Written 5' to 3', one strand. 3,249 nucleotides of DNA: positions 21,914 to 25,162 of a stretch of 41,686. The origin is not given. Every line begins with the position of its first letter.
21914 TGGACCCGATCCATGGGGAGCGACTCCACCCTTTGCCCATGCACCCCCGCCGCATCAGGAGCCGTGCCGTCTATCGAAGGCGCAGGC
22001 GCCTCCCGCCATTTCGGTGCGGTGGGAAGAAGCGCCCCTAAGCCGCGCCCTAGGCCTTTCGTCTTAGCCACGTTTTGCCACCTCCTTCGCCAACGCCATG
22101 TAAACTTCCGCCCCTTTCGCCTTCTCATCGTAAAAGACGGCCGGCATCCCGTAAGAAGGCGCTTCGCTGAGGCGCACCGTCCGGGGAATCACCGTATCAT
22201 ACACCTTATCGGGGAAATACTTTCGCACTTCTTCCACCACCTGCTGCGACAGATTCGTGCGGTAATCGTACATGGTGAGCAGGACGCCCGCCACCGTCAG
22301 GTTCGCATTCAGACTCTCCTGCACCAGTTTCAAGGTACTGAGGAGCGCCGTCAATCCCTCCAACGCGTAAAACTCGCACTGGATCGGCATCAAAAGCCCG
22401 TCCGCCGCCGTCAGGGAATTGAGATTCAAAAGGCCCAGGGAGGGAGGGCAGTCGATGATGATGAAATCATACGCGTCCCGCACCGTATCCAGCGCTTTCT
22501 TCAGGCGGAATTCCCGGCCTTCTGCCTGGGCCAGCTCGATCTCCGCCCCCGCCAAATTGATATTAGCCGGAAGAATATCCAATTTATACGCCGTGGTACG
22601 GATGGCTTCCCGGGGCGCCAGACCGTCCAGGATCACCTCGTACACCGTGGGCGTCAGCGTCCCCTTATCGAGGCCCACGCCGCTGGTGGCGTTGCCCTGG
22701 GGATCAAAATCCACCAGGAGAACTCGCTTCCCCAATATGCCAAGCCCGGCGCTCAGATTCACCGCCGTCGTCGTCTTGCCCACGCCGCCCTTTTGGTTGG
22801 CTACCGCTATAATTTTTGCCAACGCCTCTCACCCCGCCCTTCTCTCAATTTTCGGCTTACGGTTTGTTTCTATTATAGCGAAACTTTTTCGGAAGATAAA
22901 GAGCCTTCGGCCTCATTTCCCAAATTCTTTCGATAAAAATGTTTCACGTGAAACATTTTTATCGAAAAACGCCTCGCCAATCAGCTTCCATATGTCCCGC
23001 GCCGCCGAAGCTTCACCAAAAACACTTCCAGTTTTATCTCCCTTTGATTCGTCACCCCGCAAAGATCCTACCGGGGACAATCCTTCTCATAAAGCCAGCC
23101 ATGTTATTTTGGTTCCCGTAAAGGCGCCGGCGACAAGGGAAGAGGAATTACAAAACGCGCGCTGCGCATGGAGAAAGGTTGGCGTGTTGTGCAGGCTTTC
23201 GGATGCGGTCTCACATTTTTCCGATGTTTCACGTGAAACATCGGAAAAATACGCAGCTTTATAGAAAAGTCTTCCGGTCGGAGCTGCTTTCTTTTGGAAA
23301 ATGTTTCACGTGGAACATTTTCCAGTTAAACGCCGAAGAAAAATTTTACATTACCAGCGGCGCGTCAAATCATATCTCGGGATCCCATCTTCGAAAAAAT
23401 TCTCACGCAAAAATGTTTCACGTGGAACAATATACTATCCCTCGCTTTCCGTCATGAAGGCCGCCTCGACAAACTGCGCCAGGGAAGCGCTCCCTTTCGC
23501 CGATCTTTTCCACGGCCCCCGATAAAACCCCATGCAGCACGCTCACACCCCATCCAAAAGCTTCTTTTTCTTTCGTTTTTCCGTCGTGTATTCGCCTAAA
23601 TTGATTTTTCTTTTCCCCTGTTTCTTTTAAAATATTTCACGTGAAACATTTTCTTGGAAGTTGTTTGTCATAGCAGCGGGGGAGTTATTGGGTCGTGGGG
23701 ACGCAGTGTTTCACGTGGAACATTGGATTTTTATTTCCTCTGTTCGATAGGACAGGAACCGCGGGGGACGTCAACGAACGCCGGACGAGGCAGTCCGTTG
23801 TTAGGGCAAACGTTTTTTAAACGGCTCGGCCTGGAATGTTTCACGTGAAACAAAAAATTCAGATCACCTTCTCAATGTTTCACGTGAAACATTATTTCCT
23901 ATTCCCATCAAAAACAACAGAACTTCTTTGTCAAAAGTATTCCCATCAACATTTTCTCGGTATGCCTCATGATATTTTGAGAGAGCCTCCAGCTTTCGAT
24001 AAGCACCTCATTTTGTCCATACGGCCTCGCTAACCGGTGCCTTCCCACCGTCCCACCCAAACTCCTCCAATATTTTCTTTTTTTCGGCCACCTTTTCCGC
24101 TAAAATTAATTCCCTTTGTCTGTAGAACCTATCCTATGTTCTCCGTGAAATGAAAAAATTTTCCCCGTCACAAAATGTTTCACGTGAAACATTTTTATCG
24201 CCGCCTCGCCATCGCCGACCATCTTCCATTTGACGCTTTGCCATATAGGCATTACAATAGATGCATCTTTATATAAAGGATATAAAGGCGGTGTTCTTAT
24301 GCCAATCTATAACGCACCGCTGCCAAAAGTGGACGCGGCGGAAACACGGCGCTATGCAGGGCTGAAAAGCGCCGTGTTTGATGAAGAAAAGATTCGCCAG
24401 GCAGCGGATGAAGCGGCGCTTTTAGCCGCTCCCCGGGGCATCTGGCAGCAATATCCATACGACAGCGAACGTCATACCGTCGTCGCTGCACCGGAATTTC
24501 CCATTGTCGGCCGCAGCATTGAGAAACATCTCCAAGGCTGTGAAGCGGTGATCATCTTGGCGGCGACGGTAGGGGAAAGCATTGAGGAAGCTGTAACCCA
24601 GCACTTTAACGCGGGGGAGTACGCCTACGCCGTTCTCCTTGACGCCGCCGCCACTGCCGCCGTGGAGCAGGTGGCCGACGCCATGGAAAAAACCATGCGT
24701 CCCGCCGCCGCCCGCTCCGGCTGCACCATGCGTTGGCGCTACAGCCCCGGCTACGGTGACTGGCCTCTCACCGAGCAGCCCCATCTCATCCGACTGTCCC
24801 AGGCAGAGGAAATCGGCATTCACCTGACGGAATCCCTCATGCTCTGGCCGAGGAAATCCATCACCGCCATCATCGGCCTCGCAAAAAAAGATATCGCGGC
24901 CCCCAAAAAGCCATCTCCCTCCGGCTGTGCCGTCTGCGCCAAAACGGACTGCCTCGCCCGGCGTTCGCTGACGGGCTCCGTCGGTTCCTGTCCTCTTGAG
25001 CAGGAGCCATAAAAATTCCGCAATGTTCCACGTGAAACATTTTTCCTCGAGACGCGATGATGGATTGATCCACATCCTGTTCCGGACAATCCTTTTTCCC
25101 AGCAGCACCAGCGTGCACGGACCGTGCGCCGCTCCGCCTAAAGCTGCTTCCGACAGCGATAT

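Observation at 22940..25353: Very dense parS array (11 sites plus 1 relic in 2.4 kb) immediately upstream of parAB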

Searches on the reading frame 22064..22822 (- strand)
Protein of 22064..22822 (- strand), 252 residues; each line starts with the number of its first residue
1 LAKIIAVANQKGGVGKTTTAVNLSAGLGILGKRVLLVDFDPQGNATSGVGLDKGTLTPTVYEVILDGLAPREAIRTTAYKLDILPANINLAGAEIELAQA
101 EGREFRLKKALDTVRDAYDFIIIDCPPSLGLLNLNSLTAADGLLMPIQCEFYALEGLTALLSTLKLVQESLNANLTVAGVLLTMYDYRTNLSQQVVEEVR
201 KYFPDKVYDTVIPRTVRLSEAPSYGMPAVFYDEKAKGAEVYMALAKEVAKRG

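Call 6: search_protein_families(library=pfam, proteins=[window:22064-22822:-])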
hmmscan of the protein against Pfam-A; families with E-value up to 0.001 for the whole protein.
window:22064-22822:- (252 aa): 7 families
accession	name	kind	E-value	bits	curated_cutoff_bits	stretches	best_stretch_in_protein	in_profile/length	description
PF13614.12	AAA_31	-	5.6e-67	225.5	27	1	2-176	1-176/177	AAA domain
PF01656.29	CbiA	-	1.2e-28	100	25.4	1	5-227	1-124/125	CobQ/CobB/MinD/ParA nucleotide binding domain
PF09140.17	MipZ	-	4.8e-13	49.4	20.7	2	90-175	70-158/262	ATPase MipZ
PF06564.18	CBP_BcsQ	-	1.3e-10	41.6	21.3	1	3-246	2-231/234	Cellulose biosynthesis protein BcsQ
PF10609.15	ParA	-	2e-09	37.7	27.1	1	2-134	3-128/246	NUBPL iron-transfer P-loop NTPase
PF00142.24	Fer4_NifH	-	1.9e-08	34.5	25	1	10-64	7-59/271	4Fe-4S iron sulfur cluster binding proteins, NifH/frxC family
PF02374.21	ArsA_ATPase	-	7.5e-05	22.5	24.3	1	10-43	8-41/305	Anion-transporting ATPase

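Call 12: find_encoding_contigs(protein=window:22067-22822:-, flank=10000, max_places=10)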
Protein seq(252 aa) (252 aa): 5 contigs read that carry it; 5 places shown.
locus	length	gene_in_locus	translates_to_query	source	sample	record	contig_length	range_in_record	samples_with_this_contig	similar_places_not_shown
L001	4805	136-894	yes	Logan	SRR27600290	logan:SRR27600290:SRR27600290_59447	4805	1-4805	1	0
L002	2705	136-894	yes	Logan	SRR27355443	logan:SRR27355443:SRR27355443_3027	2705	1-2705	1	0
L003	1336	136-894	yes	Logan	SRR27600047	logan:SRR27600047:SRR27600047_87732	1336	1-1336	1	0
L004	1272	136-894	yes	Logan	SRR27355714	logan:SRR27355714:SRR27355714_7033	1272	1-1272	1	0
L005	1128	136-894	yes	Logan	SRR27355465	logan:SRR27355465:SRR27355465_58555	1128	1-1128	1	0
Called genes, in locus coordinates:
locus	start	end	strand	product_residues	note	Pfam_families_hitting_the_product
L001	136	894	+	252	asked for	PF00142:Fer4_NifH (weak), PF01656:CbiA, PF06564:CBP_BcsQ, PF09140:MipZ (weak), PF10609:ParA, PF13614:AAA_31, PF09140:MipZ (weak)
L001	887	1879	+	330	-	PF02195:ParB_N, PF17762:HTH_ParB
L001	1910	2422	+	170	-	PF14584:DUF4446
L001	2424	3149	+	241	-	PF10263:SprT-like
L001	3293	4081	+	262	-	PF07195:FliD_C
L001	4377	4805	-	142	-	?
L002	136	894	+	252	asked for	PF00142:Fer4_NifH (weak), PF01656:CbiA, PF06564:CBP_BcsQ, PF09140:MipZ (weak), PF10609:ParA, PF13614:AAA_31, PF09140:MipZ (weak)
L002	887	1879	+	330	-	PF02195:ParB_N, PF17762:HTH_ParB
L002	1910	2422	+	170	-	PF14584:DUF4446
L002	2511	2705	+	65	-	?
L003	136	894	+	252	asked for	PF00142:Fer4_NifH (weak), PF01656:CbiA, PF06564:CBP_BcsQ, PF09140:MipZ (weak), PF10609:ParA, PF13614:AAA_31, PF09140:MipZ (weak)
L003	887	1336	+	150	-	?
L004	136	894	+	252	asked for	PF00142:Fer4_NifH (weak), PF01656:CbiA, PF06564:CBP_BcsQ, PF09140:MipZ (weak), PF10609:ParA, PF13614:AAA_31, PF09140:MipZ (weak)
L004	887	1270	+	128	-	?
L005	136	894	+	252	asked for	PF00142:Fer4_NifH (weak), PF01656:CbiA, PF06564:CBP_BcsQ, PF09140:MipZ (weak), PF10609:ParA, PF13614:AAA_31, PF09140:MipZ (weak)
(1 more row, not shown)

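Call 13: find_related_loci(query=window:22067-22822:-, collection=genome_contigs, flank=10000)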
Query seq(252 aa) (252 aa) in genome_contigs; peptide patterns used: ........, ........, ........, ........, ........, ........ (x = any residue, [..] = any of these).
600 stretches matched a pattern (row limit reached: there are more); 597 encode a relative of the query (tblastn E <= 1e-3); the best 80 are kept; 80 distinct loci.
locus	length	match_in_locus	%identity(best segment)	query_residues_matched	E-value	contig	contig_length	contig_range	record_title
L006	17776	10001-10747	63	1-248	1e-103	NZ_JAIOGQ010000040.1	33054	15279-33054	Paenibacillus caui strain 81-11 Scaffold40, whole genome shotgun sequence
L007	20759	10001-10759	60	1-252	6e-103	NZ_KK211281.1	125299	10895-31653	Alkalihalobacillus bogoriensis ATCC BAA-922 T323DRAFT_scaffold00014.14, whole genome shotgun sequence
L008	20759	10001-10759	60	1-252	1e-102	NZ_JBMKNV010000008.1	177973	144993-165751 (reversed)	Metabacillus sp. RGM 3146 NODE_8_length_177973_cov_30.447528, whole genome shotgun sequence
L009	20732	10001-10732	64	1-242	3e-101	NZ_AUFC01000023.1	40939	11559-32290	Anaerovorax odorimutans DSM 5092 K292DRAFT_scaffold00020.20_C, whole genome shotgun sequence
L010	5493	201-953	60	1-250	4e-98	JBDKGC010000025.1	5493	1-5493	MAG: Bacillota bacterium isolate farmington_2019_sw_WHONDRS-S19S_0053_B_bin.41 scaffold_2149306, whole genome shotgun se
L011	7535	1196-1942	59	1-248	5e-97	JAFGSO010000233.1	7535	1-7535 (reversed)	MAG: Calditrichaeota bacterium isolate Zod_Metabat.906 k87_3437799, whole genome shotgun sequence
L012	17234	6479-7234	59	1-251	7e-97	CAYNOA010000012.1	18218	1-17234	MAG TPA_asm: uncultured Enterococcus sp. isolate SRP294416_co3_200 genome assembly, contig: NODE_4914_length_18218_cov_3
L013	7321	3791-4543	58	2-252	3e-96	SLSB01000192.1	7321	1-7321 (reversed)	MAG: Candidatus Hydrogenedentota bacterium isolate CSSed165cm_592 CSSed16-5cm-45600, whole genome shotgun sequence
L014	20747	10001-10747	57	2-251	5e-96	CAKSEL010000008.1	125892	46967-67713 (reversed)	MAG: uncultured Eubacteriales bacterium isolate REFINED_METABAT215_TOP10_CONTIGS_1500_ASSEMBLY_K77_MERGED__Hadza_MoBio_h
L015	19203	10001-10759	58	1-252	8e-96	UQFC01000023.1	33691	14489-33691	uncultured Clostridium sp. isolate UMGS228 genome assembly, contig: NODE_372_length_33691_cov_4.446902, whole genome sho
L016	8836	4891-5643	59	1-250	1e-95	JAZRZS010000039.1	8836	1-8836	MAG: Acutalibacteraceae bacterium isolate T1900044945_TS20190411.MAGScoT_cleanbin_000010 SGB_3478_k141_1347402, whole ge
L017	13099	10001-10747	61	1-248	5e-96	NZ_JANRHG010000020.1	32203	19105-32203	Neomoorella sulfitireducens strain SLA38 20, whole genome shotgun sequence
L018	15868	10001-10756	56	1-251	1e-95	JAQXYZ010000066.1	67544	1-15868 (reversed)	MAG: Bacillota bacterium isolate SUG1650 k141_571544, whole genome shotgun sequence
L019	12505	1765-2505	60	1-248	2e-95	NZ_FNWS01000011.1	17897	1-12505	Fructobacillus pseudoficulneus strain DSM 15468, whole genome shotgun sequence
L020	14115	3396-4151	59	1-251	3e-95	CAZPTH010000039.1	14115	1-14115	MAG TPA_asm: uncultured Thermodesulfobacteriota bacterium isolate SRP144503_co3_165 genome assembly, contig: NODE_1018_l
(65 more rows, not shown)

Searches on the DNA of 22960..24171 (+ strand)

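Call 34: search_dna_similar(query=window:22960-24171:+, collection=plasmids, mode=distant, max_rows=15)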
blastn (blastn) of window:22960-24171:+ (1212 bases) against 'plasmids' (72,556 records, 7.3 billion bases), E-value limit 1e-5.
No match.

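Call 35: search_dna_similar(query=window:22960-24171:+, collection=phages, mode=distant, max_rows=10)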
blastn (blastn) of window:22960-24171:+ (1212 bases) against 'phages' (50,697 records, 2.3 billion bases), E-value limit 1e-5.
No match.
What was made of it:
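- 22960..24171 (.): Lineage-specific gene-free spacer DNA, about 1.2 kb, holding sites 2-8 and the relic. The 80-82% relatives have only ~140 bp here. The 86% relative has a GNAT gene here instead. No match in the plasmid or phage collections (calls 34, 35).
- On Plasmid-type iteron centromere (sopC-like tandem array): The 1.2 kb spacer has no plasmid or phage match (calls 34, 35).
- No similarity to 72,556 plasmid or 50,697 phage records (calls 34, 35).
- Tried and rejected: The spacer has no plasmid or phage match in distant blastn mode (calls 34, 35).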

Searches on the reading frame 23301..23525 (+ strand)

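Call 54: search_protein_families(library=pfam, proteins=[window:23301-23525:+], max_evalue=1)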
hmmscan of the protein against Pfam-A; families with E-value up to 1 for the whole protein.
window:23301-23525:+ (74 aa): 2 families
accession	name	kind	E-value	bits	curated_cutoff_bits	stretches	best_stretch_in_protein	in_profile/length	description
PF24662.1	DUF7650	-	0.013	16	27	1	21-50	50-79/89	Domain of unknown function (DUF7650)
PF12278.13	SDP_N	-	0.03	14.8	25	1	6-57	18-67/138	Sex determination protein N terminal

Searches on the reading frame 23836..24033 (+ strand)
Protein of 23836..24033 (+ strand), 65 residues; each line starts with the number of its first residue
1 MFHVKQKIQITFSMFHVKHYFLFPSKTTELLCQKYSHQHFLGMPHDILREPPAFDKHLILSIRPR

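Call 54: search_protein_families(library=pfam, proteins=[window:23836-24033:+], max_evalue=1)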
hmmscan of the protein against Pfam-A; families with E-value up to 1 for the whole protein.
window:23836-24033:+ (65 aa): 1 family
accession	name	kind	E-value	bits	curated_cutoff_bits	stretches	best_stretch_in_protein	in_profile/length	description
PF13619.11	KTSC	-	0.1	12.8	25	1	5-41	14-50/58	KTSC domain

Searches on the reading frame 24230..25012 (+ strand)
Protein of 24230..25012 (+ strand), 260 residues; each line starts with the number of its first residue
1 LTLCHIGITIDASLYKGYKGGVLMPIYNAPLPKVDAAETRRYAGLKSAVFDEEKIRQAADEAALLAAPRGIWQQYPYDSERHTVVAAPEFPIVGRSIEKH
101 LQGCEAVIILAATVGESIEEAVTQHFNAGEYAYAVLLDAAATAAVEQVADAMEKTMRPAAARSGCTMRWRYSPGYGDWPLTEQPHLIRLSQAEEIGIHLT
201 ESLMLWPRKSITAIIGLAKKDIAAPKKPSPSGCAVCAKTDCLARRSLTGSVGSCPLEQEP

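Call 6: search_protein_families(library=pfam, proteins=[window:24230-25012:+])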
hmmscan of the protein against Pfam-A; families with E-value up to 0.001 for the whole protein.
window:24230-25012:+ (260 aa): 1 family
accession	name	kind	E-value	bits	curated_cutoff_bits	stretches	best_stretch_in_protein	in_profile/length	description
PF02965.22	Met_synt_B12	-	5.9e-08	32.9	25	1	107-215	123-246/273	Vitamin B12 dependent methionine synthase, activation domain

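Call 18: find_encoding_contigs(protein=window:24299-25012:+, flank=10000, max_places=10)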
Protein window:24299-25012:+ (237 aa): no gene with exactly this product is on record in the collection.
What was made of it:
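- Tried and rejected: It is not on record (call 18).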
